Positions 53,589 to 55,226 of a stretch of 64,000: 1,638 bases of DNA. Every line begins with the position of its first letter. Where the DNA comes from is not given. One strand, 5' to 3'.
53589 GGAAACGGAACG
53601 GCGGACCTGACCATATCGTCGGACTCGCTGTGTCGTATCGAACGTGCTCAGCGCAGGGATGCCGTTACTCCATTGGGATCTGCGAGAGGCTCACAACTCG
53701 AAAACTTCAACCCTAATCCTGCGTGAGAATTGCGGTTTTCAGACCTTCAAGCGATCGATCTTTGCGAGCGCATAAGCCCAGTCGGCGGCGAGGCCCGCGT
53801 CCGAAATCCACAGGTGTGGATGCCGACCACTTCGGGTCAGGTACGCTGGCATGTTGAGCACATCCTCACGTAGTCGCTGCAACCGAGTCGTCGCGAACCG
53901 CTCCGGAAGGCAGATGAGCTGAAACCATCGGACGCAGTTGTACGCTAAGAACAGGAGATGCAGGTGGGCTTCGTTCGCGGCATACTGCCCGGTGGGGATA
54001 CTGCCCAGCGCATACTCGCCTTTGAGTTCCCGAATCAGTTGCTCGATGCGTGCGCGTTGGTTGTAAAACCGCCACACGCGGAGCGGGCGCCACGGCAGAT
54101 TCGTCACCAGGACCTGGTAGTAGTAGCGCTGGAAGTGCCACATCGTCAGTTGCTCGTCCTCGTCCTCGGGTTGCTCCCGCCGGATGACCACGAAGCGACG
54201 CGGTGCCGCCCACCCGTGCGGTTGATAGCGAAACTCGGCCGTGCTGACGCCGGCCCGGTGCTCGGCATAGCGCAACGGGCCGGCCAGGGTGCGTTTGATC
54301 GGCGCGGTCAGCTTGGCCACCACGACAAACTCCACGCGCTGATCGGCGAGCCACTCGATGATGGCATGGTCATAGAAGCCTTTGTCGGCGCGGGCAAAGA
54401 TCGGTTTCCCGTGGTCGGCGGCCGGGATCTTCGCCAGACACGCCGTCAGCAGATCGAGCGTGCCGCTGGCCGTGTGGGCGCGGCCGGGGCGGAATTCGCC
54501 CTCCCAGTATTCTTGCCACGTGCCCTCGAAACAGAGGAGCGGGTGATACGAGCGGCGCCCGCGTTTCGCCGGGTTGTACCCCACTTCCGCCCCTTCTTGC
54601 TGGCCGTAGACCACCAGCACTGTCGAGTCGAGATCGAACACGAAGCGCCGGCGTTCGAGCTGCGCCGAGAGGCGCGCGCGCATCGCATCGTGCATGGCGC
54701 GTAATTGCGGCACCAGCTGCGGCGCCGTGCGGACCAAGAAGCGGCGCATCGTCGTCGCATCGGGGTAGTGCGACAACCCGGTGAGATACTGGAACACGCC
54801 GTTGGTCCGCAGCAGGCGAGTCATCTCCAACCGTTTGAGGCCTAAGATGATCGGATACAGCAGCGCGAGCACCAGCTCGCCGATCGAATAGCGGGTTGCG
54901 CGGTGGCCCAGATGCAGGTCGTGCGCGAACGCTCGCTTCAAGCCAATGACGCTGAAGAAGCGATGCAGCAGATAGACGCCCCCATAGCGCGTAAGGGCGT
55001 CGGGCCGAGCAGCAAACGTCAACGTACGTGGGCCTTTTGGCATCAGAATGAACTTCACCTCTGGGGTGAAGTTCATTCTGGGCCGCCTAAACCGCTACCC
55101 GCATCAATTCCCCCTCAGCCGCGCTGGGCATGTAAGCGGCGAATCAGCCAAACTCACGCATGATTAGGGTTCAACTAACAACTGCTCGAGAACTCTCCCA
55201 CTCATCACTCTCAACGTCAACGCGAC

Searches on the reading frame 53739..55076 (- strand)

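Call 68: search_protein_families(library=pfam, proteins=[window:53739-55076:-], max_evalue=0.00001)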
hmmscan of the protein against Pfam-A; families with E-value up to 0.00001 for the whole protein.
window:53739-55076:- (445 aa): 2 families
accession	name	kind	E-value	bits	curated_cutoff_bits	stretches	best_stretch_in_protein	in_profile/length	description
PF13701.12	DDE_Tnp_1_4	-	1.6e-57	195.1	34.7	1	26-443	16-433/435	Transposase DDE domain group 1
PF01609.27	DDE_Tnp_1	-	1e-20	74.8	23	1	146-381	6-200/200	Transposase DDE domain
